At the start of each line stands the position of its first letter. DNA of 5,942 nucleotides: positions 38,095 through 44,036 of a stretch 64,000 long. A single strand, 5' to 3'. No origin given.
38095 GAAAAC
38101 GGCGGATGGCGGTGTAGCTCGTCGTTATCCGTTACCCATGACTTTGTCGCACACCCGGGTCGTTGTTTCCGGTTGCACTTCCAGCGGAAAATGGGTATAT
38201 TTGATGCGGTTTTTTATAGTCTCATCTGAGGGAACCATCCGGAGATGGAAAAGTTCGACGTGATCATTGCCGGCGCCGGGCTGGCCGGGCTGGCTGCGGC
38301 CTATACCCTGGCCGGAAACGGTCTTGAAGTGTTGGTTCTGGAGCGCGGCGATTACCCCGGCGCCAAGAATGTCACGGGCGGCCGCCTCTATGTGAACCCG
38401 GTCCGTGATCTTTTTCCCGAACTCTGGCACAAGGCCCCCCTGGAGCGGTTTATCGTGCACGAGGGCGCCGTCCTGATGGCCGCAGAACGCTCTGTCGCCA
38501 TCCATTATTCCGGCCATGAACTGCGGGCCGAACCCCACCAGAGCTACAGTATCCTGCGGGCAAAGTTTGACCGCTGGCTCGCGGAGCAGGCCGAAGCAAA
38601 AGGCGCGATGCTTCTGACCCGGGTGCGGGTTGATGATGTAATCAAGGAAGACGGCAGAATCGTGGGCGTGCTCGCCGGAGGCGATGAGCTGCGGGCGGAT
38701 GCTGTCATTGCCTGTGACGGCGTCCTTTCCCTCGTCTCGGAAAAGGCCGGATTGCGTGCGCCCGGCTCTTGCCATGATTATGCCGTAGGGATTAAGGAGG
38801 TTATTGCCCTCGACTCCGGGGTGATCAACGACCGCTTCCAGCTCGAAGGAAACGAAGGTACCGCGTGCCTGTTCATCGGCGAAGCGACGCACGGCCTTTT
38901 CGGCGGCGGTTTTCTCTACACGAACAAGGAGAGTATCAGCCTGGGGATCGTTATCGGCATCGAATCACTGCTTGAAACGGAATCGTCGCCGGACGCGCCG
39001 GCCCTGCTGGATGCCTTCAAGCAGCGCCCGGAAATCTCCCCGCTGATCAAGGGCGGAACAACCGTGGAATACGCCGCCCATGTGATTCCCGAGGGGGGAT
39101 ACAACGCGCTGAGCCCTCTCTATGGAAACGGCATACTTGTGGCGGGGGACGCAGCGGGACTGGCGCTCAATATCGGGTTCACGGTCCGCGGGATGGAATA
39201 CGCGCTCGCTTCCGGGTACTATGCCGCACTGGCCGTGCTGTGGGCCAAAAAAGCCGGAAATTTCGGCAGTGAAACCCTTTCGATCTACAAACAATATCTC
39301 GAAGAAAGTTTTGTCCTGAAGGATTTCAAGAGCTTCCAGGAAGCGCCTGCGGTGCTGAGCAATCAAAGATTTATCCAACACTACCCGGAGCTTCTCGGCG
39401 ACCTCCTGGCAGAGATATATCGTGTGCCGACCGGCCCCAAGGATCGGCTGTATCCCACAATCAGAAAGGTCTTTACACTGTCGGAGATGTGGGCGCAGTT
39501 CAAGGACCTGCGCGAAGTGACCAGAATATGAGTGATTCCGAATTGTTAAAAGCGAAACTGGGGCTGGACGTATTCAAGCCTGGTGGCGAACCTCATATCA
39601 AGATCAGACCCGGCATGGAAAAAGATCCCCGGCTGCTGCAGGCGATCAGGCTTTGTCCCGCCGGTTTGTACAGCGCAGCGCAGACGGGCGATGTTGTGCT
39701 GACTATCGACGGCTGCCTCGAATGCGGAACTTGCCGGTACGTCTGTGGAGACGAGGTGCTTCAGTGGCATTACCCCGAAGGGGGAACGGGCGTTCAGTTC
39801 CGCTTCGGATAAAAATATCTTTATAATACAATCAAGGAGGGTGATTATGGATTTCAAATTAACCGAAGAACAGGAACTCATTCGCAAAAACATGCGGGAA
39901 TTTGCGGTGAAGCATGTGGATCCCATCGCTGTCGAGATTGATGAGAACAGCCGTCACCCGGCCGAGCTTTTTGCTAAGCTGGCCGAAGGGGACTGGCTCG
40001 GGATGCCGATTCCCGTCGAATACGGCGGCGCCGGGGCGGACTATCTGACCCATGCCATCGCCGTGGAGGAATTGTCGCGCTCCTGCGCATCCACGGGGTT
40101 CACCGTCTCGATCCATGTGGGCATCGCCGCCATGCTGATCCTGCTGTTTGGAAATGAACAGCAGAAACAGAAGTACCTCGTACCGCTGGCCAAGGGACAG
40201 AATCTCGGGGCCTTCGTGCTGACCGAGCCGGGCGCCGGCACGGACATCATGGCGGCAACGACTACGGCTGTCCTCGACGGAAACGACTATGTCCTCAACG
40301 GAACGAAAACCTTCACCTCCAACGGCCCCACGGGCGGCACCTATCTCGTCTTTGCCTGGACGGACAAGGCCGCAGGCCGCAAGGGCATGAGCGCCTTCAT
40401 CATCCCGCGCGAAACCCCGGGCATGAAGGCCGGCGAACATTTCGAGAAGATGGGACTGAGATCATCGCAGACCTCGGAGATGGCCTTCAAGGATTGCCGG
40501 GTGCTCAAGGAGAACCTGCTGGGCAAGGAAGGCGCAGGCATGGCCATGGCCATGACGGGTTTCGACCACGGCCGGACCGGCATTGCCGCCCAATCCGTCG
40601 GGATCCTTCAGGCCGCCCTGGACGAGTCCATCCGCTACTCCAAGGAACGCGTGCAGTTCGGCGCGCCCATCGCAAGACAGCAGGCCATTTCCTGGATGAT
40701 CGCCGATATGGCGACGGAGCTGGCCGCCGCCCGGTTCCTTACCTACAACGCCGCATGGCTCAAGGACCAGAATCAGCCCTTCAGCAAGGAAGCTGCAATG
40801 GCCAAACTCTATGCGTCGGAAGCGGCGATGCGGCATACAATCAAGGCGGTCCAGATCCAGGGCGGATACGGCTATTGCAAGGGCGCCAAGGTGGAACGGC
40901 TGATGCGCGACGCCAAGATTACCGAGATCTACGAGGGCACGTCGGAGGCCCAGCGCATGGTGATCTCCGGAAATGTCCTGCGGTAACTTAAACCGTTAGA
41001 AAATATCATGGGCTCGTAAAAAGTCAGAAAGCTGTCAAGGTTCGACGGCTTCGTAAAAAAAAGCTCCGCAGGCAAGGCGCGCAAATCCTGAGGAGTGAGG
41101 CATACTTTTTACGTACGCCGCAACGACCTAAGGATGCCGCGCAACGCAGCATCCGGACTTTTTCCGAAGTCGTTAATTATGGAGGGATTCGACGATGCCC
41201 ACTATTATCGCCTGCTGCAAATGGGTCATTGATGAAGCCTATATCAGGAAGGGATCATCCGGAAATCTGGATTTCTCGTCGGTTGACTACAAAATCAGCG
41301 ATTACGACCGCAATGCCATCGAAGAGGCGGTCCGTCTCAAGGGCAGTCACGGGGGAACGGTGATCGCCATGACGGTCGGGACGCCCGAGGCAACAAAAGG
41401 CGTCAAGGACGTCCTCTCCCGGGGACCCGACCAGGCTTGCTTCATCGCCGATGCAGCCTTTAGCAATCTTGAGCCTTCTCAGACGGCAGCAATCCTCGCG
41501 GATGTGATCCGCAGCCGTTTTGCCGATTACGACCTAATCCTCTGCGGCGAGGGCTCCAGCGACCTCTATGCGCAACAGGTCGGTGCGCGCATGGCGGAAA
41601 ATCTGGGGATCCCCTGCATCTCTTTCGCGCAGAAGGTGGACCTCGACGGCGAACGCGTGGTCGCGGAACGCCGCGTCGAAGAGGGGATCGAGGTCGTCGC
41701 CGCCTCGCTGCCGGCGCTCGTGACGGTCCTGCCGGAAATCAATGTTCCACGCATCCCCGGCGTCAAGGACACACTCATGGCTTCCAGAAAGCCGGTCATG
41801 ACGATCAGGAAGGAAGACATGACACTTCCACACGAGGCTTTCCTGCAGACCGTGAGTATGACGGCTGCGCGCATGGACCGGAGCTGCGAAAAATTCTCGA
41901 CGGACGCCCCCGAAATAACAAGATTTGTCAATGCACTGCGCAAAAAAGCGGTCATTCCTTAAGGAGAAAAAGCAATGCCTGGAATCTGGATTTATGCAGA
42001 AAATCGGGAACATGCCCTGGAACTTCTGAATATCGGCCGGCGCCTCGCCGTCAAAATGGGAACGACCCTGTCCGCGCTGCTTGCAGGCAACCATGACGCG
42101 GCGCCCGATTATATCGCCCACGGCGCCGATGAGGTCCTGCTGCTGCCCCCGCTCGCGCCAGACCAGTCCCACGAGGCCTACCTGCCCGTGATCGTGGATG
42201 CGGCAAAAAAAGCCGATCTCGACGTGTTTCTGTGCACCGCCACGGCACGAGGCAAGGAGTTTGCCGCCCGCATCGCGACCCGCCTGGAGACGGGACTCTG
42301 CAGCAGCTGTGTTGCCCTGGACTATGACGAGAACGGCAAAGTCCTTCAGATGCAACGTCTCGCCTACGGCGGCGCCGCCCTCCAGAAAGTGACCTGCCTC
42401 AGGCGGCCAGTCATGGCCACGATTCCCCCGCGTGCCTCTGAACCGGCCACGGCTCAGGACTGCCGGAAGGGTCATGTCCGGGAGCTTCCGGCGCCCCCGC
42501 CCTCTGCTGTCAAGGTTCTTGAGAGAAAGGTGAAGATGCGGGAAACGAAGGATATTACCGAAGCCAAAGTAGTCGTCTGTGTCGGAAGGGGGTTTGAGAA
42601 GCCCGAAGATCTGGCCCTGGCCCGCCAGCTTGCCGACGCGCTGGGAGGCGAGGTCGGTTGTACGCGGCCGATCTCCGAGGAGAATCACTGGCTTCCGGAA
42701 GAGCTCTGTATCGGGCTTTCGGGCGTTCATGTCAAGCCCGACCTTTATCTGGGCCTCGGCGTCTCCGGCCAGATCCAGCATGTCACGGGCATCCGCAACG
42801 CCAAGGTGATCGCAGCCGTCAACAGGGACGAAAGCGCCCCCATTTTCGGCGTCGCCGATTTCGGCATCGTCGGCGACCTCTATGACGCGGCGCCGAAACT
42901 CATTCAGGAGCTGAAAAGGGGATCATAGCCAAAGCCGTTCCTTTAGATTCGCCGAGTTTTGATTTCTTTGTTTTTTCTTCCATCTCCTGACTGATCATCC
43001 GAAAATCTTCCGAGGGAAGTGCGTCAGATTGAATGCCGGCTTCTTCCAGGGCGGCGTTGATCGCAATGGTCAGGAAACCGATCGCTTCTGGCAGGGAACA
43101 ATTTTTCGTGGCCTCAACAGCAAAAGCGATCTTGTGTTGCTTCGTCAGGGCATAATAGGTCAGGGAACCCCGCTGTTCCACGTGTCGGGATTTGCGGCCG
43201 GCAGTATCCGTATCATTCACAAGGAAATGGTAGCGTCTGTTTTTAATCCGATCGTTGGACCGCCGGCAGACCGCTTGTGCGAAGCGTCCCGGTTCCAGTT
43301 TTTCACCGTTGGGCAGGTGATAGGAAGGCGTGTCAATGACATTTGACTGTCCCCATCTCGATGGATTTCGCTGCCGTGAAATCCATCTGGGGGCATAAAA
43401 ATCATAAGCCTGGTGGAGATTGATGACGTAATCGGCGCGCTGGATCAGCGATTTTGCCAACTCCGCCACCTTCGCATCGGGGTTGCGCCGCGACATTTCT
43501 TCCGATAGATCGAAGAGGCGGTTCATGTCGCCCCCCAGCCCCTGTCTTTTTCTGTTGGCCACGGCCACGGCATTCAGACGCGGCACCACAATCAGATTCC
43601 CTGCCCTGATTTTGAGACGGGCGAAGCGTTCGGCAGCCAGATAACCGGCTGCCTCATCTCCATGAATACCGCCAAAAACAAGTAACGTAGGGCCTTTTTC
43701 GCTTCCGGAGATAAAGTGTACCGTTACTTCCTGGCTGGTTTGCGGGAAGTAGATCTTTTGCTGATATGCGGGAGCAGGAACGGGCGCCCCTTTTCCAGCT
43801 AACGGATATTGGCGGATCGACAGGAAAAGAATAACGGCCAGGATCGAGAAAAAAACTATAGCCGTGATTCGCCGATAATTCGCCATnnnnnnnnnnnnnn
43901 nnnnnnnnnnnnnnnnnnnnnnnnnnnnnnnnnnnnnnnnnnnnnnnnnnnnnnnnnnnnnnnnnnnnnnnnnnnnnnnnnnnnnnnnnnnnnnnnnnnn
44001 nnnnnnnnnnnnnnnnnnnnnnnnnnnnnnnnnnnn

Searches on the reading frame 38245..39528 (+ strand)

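Call 39: search_protein_families(library=pfam, proteins=[window:38245-39528:+], max_evalue=0.00001)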
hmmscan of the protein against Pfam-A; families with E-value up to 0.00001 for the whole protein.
window:38245-39528:+ (428 aa): 12 families
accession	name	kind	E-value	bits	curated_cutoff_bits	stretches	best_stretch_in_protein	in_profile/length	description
PF01266.30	DAO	-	6e-15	56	27.9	1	5-48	1-46/353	FAD dependent oxidoreductase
PF01494.25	FAD_binding_3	-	6.6e-13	49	22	1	4-188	2-187/349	FAD binding domain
PF00890.30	FAD_binding_2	-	9.8e-10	38.6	20.4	1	5-37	1-33/414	FAD binding domain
PF12831.13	FAD_oxidored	-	2.2e-09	37.5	27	1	5-157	1-143/416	FAD dependent oxidoreductase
PF07992.20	Pyr_redox_2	-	6e-09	36.2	26.1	0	4-39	1-37/291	Pyridine nucleotide-disulphide oxidoreductase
PF13450.12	NAD_binding_8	-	1.2e-08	35.5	21.9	1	8-40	1-33/68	NAD(P)-binding Rossmann-like domain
PF01946.23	Thi4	-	2e-08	34.2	26.2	1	4-50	18-65/235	Thi4 family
PF03486.20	HI0933_like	-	7.4e-08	32.6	50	1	5-163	2-167/244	HI0933-like protein Rossmann domain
PF01593.30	Amino_oxidase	-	1.3e-06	28.4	19.8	0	13-41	1-29/443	Flavin containing amine oxidoreductase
PF01134.28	GIDA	-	1.4e-06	28.1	22.1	1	5-159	1-149/391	Glucose inhibited division protein A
PF21162.3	ETFQO_UQ-bd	-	4.3e-06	27.6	27.7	0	179-281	1-96/96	ETF-QO, ubiquinone-binding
PF05834.18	Lycopene_cycl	-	4.6e-06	26.4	23.4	0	5-168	1-146/380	Lycopene cyclase protein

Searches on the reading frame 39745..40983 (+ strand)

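Call 39: search_protein_families(library=pfam, proteins=[window:39745-40983:+], max_evalue=0.00001)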
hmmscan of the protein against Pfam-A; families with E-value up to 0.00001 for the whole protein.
window:39745-40983:+ (413 aa): 4 families
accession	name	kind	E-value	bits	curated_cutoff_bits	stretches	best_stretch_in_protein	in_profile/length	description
PF00441.29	Acyl-CoA_dh_1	-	1.8e-49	168.2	22.4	1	263-410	1-148/150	Acyl-CoA dehydrogenase, C-terminal domain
PF02771.21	Acyl-CoA_dh_N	-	2.1e-38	131.6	22.9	1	40-152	1-113/113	Acyl-CoA dehydrogenase, N-terminal domain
PF02770.24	Acyl-CoA_dh_M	-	2.5e-24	85.7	33.3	1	156-251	1-97/97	Acyl-CoA dehydrogenase, middle domain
PF08028.16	Acyl-CoA_dh_2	-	6.5e-20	72.2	22.7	1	279-400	2-133/134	Acyl-CoA dehydrogenase, C-terminal domain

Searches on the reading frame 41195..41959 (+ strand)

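Call 39: search_protein_families(library=pfam, proteins=[window:41195-41959:+], max_evalue=0.00001)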
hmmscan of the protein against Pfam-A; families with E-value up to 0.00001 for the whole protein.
window:41195-41959:+ (255 aa): 1 family
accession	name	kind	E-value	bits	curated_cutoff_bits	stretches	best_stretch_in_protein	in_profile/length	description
PF01012.27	ETF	-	7.4e-38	130.6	26.7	1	28-205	7-177/181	Electron transfer flavoprotein domain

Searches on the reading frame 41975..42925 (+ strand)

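Call 39: search_protein_families(library=pfam, proteins=[window:41975-42925:+], max_evalue=0.00001)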
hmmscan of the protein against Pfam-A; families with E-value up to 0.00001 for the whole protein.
window:41975-42925:+ (317 aa): 2 families
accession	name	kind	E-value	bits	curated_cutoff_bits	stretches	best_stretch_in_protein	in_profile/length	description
PF01012.27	ETF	-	4.4e-34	118.3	26.7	1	8-175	5-180/181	Electron transfer flavoprotein domain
PF00766.25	ETF_alpha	-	2.9e-30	104.5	27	1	193-274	1-81/81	Electron transfer flavoprotein FAD-binding domain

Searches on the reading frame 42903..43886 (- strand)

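Call 39: search_protein_families(library=pfam, proteins=[window:42903-43886:-], max_evalue=0.00001)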
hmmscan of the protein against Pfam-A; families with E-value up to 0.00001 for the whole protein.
window:42903-43886:- (328 aa): 2 families
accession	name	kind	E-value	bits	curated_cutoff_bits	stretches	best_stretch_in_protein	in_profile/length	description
PF17033.10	Peptidase_M99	-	8.4e-29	101.3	27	1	59-286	30-250/267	Carboxypeptidase controlling helical cell shape catalytic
PF24827.1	AstE_AspA_cat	-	1.3e-13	51.4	25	1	64-160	1-106/192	Succinylglutamate desuccinylase/Aspartoacylase catalytic domain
